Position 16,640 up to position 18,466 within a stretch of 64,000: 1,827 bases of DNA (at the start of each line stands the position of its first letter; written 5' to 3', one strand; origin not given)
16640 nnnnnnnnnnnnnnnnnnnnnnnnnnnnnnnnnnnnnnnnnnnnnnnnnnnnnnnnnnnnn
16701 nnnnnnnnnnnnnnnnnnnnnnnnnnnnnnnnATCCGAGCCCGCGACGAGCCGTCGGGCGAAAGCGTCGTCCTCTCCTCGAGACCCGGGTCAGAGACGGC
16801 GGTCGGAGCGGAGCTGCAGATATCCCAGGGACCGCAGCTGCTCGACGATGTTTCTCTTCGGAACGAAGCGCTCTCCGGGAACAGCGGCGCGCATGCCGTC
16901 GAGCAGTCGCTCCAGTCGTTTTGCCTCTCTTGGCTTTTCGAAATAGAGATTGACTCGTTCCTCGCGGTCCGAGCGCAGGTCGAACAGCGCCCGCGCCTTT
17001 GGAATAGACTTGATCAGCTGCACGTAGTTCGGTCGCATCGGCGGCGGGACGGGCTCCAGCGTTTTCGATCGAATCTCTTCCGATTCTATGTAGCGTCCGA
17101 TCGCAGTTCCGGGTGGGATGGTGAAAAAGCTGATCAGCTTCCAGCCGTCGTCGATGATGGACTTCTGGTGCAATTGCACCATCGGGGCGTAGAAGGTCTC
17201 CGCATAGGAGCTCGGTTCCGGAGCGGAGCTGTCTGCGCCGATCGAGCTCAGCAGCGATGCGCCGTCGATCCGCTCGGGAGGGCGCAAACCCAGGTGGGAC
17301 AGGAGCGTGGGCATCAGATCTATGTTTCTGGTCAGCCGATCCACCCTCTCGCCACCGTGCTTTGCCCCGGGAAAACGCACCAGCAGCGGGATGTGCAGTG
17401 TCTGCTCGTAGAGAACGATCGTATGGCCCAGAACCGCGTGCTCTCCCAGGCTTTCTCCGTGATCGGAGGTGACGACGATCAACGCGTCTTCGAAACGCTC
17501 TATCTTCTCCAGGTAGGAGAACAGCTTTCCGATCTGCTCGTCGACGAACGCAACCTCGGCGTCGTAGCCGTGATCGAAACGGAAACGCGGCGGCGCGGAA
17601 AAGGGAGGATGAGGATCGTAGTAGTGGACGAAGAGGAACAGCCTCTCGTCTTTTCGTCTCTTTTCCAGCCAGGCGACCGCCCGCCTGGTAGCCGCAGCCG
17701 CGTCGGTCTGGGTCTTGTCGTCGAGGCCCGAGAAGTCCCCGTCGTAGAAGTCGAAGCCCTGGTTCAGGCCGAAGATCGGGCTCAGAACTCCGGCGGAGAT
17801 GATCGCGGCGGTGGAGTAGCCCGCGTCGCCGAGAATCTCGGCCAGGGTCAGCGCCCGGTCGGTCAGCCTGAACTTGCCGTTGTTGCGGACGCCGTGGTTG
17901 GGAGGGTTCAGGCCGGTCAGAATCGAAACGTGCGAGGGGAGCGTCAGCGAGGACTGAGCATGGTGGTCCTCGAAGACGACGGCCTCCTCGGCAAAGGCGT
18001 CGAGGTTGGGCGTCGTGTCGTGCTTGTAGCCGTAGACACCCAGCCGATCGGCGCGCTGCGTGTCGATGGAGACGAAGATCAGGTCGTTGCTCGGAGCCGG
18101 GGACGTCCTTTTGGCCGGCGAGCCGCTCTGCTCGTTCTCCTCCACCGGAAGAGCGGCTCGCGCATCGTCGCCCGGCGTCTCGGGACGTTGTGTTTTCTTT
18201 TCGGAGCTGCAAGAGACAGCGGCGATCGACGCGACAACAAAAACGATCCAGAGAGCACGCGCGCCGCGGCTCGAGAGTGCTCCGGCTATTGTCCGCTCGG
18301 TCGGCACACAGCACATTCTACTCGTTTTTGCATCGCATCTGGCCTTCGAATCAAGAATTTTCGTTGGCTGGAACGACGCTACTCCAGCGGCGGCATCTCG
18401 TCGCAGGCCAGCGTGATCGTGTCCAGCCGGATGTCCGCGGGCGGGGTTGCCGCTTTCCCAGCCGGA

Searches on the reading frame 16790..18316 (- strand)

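Call 76: search_protein_families(library=pfam, max_evalue=0.01, proteins=[window:16790-18316:-])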
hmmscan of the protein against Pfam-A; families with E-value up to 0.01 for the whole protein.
window:16790-18316:- (508 aa): 4 families
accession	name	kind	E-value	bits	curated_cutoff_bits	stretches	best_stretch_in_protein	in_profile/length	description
PF00884.28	Sulfatase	-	6.5e-48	164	25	1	78-343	2-300/301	Sulfatase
PF01663.27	Phosphodiest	-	8.9e-17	62.1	23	2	79-149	1-68/342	Type I phosphodiesterase / nucleotide pyrophosphatase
PF16347.10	SGSH_C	-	1.4e-13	51.7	29.3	1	291-399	1-111/154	N-sulphoglucosamine sulphohydrolase, C-terminal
PF02995.22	DUF229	-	0.00061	19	25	1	229-293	284-348/496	Protein of unknown function (DUF229)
